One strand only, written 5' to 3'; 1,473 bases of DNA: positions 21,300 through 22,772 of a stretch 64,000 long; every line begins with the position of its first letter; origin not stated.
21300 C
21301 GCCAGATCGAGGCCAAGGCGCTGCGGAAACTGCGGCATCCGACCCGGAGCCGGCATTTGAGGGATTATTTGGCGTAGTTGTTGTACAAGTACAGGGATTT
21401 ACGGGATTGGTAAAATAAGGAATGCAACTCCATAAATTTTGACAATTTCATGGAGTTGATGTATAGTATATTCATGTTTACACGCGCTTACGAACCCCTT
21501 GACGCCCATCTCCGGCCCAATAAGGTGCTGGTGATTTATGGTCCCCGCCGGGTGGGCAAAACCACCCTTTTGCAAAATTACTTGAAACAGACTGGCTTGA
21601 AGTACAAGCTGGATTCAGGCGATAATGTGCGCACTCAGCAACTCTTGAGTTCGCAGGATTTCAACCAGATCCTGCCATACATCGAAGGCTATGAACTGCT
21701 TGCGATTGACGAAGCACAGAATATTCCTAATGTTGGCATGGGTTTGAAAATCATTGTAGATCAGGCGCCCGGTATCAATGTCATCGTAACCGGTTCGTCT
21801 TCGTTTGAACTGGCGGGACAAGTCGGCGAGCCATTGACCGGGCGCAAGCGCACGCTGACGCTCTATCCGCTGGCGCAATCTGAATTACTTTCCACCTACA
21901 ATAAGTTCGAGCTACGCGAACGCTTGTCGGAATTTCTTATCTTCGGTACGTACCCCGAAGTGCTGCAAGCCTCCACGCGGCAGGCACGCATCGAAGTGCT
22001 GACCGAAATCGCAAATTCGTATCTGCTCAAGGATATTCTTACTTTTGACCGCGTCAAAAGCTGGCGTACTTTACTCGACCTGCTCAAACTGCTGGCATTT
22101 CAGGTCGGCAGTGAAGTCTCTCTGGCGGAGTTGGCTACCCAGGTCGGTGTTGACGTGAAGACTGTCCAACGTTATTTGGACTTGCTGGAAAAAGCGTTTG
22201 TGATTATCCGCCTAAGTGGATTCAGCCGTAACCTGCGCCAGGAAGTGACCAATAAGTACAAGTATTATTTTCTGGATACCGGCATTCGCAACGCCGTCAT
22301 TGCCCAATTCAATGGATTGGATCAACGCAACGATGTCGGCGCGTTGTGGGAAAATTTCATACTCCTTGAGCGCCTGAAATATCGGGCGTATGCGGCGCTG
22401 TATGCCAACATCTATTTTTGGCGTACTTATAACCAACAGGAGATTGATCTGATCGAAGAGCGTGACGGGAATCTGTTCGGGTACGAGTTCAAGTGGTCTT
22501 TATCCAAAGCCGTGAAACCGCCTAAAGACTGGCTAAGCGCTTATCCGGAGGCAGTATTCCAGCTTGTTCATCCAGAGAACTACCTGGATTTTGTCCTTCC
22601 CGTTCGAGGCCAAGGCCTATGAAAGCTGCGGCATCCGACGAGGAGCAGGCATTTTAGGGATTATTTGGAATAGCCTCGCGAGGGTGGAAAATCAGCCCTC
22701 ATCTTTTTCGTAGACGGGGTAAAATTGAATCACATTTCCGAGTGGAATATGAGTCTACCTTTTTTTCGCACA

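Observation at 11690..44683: Three AAA_14/DUF4143 ATPase-nuclease genes look like leaderless single-gene insertion cassettes at housekeeping-gene ends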

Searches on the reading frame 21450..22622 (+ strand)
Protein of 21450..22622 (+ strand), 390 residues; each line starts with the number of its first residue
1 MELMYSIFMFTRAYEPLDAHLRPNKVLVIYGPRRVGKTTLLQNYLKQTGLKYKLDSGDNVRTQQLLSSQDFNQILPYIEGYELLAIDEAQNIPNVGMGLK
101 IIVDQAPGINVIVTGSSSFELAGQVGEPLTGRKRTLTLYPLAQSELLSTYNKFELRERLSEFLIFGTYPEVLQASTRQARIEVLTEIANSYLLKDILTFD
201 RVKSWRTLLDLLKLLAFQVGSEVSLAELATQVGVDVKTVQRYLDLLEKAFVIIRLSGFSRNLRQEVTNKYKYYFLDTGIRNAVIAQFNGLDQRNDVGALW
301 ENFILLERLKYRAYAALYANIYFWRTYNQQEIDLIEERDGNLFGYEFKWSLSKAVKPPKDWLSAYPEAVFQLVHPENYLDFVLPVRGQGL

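Call 4: search_protein_families(library=pfam, proteins=[window:21450-22622:+], max_evalue=0.01)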
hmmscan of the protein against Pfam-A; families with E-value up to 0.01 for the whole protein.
window:21450-22622:+ (390 aa): 8 families
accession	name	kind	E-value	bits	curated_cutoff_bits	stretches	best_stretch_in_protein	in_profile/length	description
PF13635.12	DUF4143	-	2.2e-39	135.2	28.1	1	194-350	2-160/160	Domain of unknown function (DUF4143)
PF13173.12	AAA_14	-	8.8e-27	94.1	27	1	24-147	2-129/129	AAA domain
PF13401.12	AAA_22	-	6e-06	27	27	0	24-48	5-29/130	AAA domain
PF01637.24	ATPase_2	-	2.2e-05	24.8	33.2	1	22-48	18-44/225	ATPase domain predominantly from Archaea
PF08279.18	HTH_11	-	0.00011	22.4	25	1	209-253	3-46/55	HTH domain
PF13479.12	AAA_24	-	0.0017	18.7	27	0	24-59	2-35/195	AAA domain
PF25212.1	HVO_A0114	-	0.0034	17.6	27.6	0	209-252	25-66/84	HVO_A0114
PF13412.12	HTH_24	-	0.0095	15.9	21.9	0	222-249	17-44/48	Winged helix-turn-helix DNA-binding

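Call 11: search_protein_families(library=padloc, proteins=[window:21450-22622:+], max_evalue=0.01)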
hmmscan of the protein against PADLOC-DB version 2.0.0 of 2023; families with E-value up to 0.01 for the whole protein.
window:21450-22622:+ (390 aa): 13 families
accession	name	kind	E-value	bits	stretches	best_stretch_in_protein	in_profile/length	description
PDLC04789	PDC-S01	-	2.1e-147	489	1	12-382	4-373/375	-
PDLC04790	PDC-S01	-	2.1e-62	209.2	1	13-350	16-368/422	-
PDLC04787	PDC-S01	-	5.2e-51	171.8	1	10-343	11-351/412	-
PDLC04791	PDC-S01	-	5.4e-32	109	1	24-374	19-376/395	-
PDLC04788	PDC-S01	-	1.1e-23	81.9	1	24-352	19-385/448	-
PDLC04786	PDC-S01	-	5.9e-19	66.1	2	24-161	20-168/439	-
PDLC04792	PDC-S01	-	1.2e-08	32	1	15-148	8-153/452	-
PDLC01857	CARF3--CARF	-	7.8e-05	20.4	1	174-256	97-177/201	-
PDLC01457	WYL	-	7.9e-05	20.3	1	215-261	11-54/229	"CAS-I,CAS-II,CAS-III,CAS-IV,CAS-V,CAS-VI; associated_signaling"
PDLC04140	mad8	-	0.00026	18.6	1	15-63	18-58/314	mads_8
PDLC04984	PDC-S27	-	0.00045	17.2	1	25-66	24-64/474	-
PDLC01434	CasR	-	0.00082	17.3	1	174-252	100-171/191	"CAS-I,CAS-II,CAS-III,CAS-IV,CAS-V,CAS-VI; associated_signaling"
PDLC04133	mad1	-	0.0098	14.2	0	221-244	4-27/60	mads_1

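Call 12: search_protein_families(library=ncbifam, proteins=[window:21450-22622:+], max_evalue=0.01)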
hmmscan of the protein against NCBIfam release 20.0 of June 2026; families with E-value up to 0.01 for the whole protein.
window:21450-22622:+ (390 aa): 3 families
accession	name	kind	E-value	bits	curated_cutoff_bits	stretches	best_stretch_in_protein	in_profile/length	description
TIGR01884.1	cas_HTH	subfamily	0.002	17.5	60.2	1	175-264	112-196/202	CRISPR-associated CARF protein Csa3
NF000868.0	PRK00080.1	equivalog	0.0081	15.1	282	0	27-92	54-114/330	Holliday junction branch migration DNA helicase RuvB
TIGR00635.1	ruvB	equivalog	0.0095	15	299.05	0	27-92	33-93/305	Holliday junction branch migration DNA helicase RuvB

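Call 25: find_homologous_proteins(query=window:21474-22622:+, max_evalue=1e-20)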
Query window:21474-22622:+ (382 aa): 8000 proteins with E <= 1e-20 among 8000 candidates; the best 120 are listed.
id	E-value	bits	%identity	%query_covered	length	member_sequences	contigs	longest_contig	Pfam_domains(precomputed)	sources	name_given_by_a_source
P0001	1.5e-220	750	89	98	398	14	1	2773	PF13173.13,PF13635.13,PF13401.13,PF01637.25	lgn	-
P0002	8.9e-218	741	87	98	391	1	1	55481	PF13173.13,PF13635.13,PF01637.25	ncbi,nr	ncbi:MAG: ATP-binding protein [Anaerolineales bacterium]|nr:ATP-binding protein [Anaerolineales bact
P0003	1.3e-217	741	88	98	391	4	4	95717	PF13173.13,PF13635.13,PF13401.13,PF01637.25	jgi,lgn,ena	-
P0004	7.5e-207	705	82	98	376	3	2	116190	PF13173.13,PF13635.13,PF13401.13,PF01637.25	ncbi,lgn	-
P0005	9.7e-205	698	81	98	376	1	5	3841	PF13173.13,PF13635.13,PF13401.13,PF01637.25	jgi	jgi:predicted AAA+ superfamily ATPase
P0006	2.2e-204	697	81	98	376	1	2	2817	PF13173.13,PF13635.13,PF13401.13,PF01637.25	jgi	jgi:predicted AAA+ superfamily ATPase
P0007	2.4e-204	697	80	99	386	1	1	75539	PF13173.13,PF13635.13,PF13401.13,PF01637.25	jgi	jgi:predicted AAA+ superfamily ATPase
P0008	2.8e-204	697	81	98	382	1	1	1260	PF13173.13,PF13635.13,PF13401.13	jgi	-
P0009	8.2e-204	695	81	98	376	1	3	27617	PF13173.13,PF13635.13,PF13401.13,PF01637.25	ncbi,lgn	-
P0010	3.5e-203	693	81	98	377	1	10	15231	PF13173.13,PF13635.13,PF13401.13,PF01637.25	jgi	jgi:predicted AAA+ superfamily ATPase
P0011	3.9e-203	693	80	98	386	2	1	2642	PF13173.13,PF13635.13,PF13401.13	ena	-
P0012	9.6e-203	692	79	98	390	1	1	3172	PF13173.13,PF13635.13,PF13401.13,PF01637.25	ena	-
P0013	9.6e-203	692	79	98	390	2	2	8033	PF13173.13,PF13635.13,PF13401.13,PF01637.25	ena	-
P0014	1.2e-202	691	80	98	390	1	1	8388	PF13173.13,PF13635.13,PF13401.13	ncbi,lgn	ncbi:MAG: ATP-binding protein [Anaerolineales bacterium]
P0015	1.5e-202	691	79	99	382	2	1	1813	PF13173.13,PF08279.19,PF13635.13,PF13401.13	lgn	-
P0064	9.1e-198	675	79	98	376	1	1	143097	PF13173.13,PF13635.13,PF01637.25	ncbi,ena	-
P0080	3.6e-197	673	80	98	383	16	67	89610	PF13173.13,PF13635.13,PF13401.13,PF01637.25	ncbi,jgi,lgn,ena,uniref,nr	ncbi:AAA ATPase [uncultured spirochete]|jgi:hypothetical protein|uniref:AAA ATPase n=2 Tax=Spirochae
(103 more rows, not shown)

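Call 27: find_encoding_contigs(protein=P0003, flank=8000, max_places=6)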
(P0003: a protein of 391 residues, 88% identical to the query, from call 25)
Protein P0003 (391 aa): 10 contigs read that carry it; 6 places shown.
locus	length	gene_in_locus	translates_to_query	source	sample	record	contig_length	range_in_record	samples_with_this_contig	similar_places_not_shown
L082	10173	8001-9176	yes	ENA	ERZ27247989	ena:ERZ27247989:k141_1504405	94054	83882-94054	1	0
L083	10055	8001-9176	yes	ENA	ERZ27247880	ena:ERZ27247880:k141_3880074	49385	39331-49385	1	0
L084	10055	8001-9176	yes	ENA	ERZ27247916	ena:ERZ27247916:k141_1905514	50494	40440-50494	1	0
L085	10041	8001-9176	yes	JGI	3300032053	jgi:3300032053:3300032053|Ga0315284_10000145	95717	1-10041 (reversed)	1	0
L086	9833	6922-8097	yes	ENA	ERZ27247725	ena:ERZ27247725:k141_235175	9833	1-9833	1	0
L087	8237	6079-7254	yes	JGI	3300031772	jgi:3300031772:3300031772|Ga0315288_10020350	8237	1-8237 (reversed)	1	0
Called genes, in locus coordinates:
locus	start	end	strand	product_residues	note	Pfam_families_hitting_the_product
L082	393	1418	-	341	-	-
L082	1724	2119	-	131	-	PF00011:HSP20, PF17886:ArsA_HSP20 (weak)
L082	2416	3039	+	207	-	PF00106:adh_short, PF08659:KR, PF13561:adh_short_C2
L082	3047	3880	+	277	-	PF02522:Antibiotic_NAT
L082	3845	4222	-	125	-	PF00892:EamA (weak)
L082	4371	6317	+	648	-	PF01807:Zn_ribbon_DnaG, PF08275:DNAG_N, PF01751:Toprim, PF13662:Toprim_4, PF13155:Toprim_2, PF10410:DnaB_bind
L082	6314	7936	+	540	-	PF00140:Sigma70_r1_2, PF04542:Sigma70_r2, PF04539:Sigma70_r3 (weak), PF04545:Sigma70_r4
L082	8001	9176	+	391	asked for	PF01637:ATPase_2 (faint), PF13173:AAA_14, PF13401:AAA_22 (faint), PF13635:DUF4143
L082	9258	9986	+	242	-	-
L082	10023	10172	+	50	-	?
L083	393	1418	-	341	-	-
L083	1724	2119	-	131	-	PF00011:HSP20, PF17886:ArsA_HSP20 (weak)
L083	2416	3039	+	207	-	PF00106:adh_short, PF08659:KR, PF13561:adh_short_C2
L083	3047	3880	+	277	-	PF02522:Antibiotic_NAT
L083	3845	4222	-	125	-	PF00892:EamA (faint)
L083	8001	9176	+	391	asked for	PF01637:ATPase_2 (faint), PF13173:AAA_14, PF13401:AAA_22 (faint), PF13635:DUF4143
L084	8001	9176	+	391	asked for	PF01637:ATPase_2 (faint), PF13173:AAA_14, PF13401:AAA_22 (faint), PF13635:DUF4143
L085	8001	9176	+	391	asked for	PF01637:ATPase_2 (faint), PF13173:AAA_14, PF13401:AAA_22 (faint), PF13635:DUF4143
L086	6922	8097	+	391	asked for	PF01637:ATPase_2 (faint), PF13173:AAA_14, PF13401:AAA_22 (faint), PF13635:DUF4143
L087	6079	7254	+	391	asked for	PF01637:ATPase_2 (faint), PF13173:AAA_14, PF13401:AAA_22 (faint), PF13635:DUF4143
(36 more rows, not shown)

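Call 28: find_encoding_contigs(protein=P0002, flank=8000, max_places=4)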
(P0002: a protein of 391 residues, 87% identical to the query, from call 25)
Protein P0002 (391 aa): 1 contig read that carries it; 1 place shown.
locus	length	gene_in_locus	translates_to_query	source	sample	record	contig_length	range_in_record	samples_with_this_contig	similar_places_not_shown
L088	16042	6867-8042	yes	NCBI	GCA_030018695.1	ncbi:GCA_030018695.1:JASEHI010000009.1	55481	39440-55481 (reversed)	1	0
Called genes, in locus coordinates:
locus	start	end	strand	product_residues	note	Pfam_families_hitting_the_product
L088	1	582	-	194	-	PF14104:DUF4277 (weak)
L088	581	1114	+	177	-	-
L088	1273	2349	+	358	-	PF00078:RVT_1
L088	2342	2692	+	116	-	PF05635:23S_rRNA_IVP (weak), PF22296:bAvd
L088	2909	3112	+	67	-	-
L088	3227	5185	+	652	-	PF01807:Zn_ribbon_DnaG, PF08275:DNAG_N, PF13662:Toprim_4, PF01751:Toprim, PF13155:Toprim_2, PF10410:DnaB_bind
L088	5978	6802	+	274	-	PF04542:Sigma70_r2, PF04539:Sigma70_r3, PF04545:Sigma70_r4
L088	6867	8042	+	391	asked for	PF01637:ATPase_2 (faint), PF13173:AAA_14, PF13635:DUF4143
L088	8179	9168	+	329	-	PF01555:N6_N4_Mtase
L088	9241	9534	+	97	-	PF07505:DUF5131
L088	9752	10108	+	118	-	PF00507:Oxidored_q4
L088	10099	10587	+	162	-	PF01058:Oxidored_q6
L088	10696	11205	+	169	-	PF00329:Complex1_30kDa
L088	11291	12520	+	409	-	PF00346:Complex1_49kDa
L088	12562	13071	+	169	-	PF01257:2Fe-2S_thioredx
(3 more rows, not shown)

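Call 31: find_encoding_contigs(protein=P0004, flank=6000, max_places=4)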
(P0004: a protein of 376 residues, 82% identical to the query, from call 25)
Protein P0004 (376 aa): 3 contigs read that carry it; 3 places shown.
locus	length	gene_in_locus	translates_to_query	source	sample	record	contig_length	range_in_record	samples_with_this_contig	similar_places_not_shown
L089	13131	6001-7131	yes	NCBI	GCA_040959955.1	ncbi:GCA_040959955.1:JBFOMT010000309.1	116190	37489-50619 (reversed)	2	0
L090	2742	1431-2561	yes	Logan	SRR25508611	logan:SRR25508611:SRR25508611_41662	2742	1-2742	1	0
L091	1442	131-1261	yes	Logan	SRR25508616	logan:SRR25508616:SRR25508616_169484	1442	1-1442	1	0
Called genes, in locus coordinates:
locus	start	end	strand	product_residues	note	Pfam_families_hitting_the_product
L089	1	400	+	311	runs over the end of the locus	PF00389:2-Hacid_dh, PF02826:2-Hacid_dh_C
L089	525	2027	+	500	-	PF02074:Peptidase_M32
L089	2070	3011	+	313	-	-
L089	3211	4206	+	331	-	PF13495:Phage_int_SAM_4 (weak), PF00589:Phage_integrase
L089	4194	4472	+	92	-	-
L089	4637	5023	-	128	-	-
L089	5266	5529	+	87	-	PF04365:BrnT_toxin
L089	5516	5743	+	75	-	-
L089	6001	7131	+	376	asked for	PF01637:ATPase_2 (weak), PF13401:AAA_22 (faint), PF13173:AAA_14, PF13635:DUF4143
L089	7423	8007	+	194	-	-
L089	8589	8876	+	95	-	PF02604:PhdYeFM_antitox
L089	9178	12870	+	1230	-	PF07719:TPR_2 (faint), PF10602:RPN7 (faint), PF13371:TPR_9 (weak), PF00515:TPR_1 (weak), PF13414:TPR_11 (weak), PF13432:TPR_16 (weak), PF13414:TPR_11 (weak), PF00515:TPR_1 (weak), +16 more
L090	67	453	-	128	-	-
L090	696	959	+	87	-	PF04365:BrnT_toxin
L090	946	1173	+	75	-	-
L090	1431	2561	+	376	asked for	PF01637:ATPase_2 (weak), PF13401:AAA_22 (faint), PF13173:AAA_14, PF13635:DUF4143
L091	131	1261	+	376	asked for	PF01637:ATPase_2 (weak), PF13401:AAA_22 (faint), PF13173:AAA_14, PF13635:DUF4143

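Call 32: find_encoding_contigs(protein=P0080, flank=6000, max_places=8)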
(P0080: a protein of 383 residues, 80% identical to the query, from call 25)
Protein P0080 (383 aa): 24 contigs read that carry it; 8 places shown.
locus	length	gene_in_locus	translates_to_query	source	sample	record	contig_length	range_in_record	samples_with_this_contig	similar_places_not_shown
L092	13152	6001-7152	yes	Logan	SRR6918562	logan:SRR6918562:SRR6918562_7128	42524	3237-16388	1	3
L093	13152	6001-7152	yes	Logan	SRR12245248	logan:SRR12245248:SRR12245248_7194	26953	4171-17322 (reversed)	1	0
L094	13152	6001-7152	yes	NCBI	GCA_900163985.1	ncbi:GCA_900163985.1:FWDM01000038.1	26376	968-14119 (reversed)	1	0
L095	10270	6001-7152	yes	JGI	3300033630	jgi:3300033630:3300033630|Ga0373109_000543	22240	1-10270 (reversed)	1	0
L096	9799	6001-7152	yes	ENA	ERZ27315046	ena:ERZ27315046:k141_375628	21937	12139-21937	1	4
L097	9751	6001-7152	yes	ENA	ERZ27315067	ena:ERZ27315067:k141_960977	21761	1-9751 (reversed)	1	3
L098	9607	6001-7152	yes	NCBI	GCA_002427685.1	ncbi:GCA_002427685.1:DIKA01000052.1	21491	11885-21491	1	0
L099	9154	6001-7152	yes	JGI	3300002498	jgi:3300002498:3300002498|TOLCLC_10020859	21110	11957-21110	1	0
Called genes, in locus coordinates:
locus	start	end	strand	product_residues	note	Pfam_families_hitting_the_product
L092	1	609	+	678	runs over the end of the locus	PF23161:HTH_RNase_II, PF00773:RNB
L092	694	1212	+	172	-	-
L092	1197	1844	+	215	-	-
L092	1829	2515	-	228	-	PF02592:Vut_1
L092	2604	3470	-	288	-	PF00528:BPD_transp_1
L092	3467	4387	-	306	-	PF00528:BPD_transp_1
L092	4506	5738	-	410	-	PF01547:SBP_bac_1, PF13416:SBP_bac_8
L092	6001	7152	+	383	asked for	PF01637:ATPase_2 (faint), PF13173:AAA_14, PF13401:AAA_22 (faint), PF13635:DUF4143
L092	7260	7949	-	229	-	PF08818:DUF1801, PF13376:OmdA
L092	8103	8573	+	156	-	-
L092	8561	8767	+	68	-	PF13683:rve_3 (weak), PF13333:rve_2 (weak)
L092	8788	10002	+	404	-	PF00665:rve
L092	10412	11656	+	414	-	PF00375:SDF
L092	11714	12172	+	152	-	PF00359:PTS_EIIA_2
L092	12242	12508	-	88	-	PF00166:Cpn10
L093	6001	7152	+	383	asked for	PF01637:ATPase_2 (faint), PF13173:AAA_14, PF13401:AAA_22 (faint), PF13635:DUF4143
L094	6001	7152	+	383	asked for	PF01637:ATPase_2 (faint), PF13173:AAA_14, PF13401:AAA_22 (faint), PF13635:DUF4143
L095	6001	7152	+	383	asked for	PF01637:ATPase_2 (faint), PF13173:AAA_14, PF13401:AAA_22 (faint), PF13635:DUF4143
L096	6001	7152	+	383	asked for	PF01637:ATPase_2 (faint), PF13173:AAA_14, PF13401:AAA_22 (faint), PF13635:DUF4143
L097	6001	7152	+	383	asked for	PF01637:ATPase_2 (faint), PF13173:AAA_14, PF13401:AAA_22 (faint), PF13635:DUF4143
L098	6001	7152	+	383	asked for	PF01637:ATPase_2 (faint), PF13173:AAA_14, PF13401:AAA_22 (faint), PF13635:DUF4143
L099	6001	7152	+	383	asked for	PF01637:ATPase_2 (faint), PF13173:AAA_14, PF13401:AAA_22 (faint), PF13635:DUF4143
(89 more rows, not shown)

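Call 33: find_encoding_contigs(protein=P0064, flank=6000, max_places=4)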
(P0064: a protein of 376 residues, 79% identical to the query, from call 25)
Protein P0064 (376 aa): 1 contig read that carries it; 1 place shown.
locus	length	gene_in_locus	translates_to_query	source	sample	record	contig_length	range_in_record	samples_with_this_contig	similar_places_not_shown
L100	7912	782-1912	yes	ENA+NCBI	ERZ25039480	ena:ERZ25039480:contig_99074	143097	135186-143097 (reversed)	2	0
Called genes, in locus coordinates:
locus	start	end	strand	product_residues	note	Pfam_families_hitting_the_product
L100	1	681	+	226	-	?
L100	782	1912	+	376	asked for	PF01637:ATPase_2 (weak), PF13173:AAA_14, PF13635:DUF4143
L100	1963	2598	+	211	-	-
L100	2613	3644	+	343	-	-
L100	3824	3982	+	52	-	-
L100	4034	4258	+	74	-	-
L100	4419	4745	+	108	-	-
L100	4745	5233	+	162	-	PF01557:FAA_hydrolase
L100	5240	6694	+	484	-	PF00171:Aldedh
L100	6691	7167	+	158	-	-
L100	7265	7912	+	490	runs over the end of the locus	PF00920:ILVD_EDD_N, PF24877:ILV_EDD_C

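Call 34: find_related_loci(query=A3, collection=metagenome_contigs, flank=5000)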
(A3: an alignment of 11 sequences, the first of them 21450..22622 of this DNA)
Query A3 (390 aa) in metagenome_contigs; peptide patterns used: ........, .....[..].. (x = any residue, [..] = any of these).
600 stretches matched a pattern (row limit reached: there are more); 477 encode a relative of the query (tblastn E <= 1e-3); the best 80 are kept; 80 distinct loci.
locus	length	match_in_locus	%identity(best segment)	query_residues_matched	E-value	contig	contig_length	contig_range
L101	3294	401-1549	77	1-383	0e+0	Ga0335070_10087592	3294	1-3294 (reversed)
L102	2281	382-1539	76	1-386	0e+0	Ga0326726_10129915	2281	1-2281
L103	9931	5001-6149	78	1-383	0e+0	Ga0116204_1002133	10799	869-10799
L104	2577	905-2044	74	3-382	0e+0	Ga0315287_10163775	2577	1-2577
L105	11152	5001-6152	74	1-384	0e+0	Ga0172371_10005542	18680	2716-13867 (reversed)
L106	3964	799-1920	75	9-382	0e+0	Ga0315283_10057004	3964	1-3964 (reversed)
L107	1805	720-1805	80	1-363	0e+0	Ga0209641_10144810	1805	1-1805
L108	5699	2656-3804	74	2-384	0e+0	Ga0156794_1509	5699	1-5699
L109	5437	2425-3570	70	1-382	0e+0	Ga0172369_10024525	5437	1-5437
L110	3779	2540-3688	70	1-383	0e+0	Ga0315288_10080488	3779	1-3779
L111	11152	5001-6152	71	4-387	0e+0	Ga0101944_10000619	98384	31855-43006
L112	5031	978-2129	69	1-384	0e+0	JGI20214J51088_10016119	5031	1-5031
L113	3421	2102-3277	70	1-389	0e+0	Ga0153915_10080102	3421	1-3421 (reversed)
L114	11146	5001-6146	69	3-384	4e-180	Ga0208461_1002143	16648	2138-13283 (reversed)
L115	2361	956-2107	71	1-384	0e+0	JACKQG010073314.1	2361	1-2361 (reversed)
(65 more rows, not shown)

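Call 62: search_solved_structures(query=window:21474-22622:+, max_evalue=0.01)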
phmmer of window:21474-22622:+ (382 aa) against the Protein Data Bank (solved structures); distinct sequences matched with E-value up to 0.01: 0.
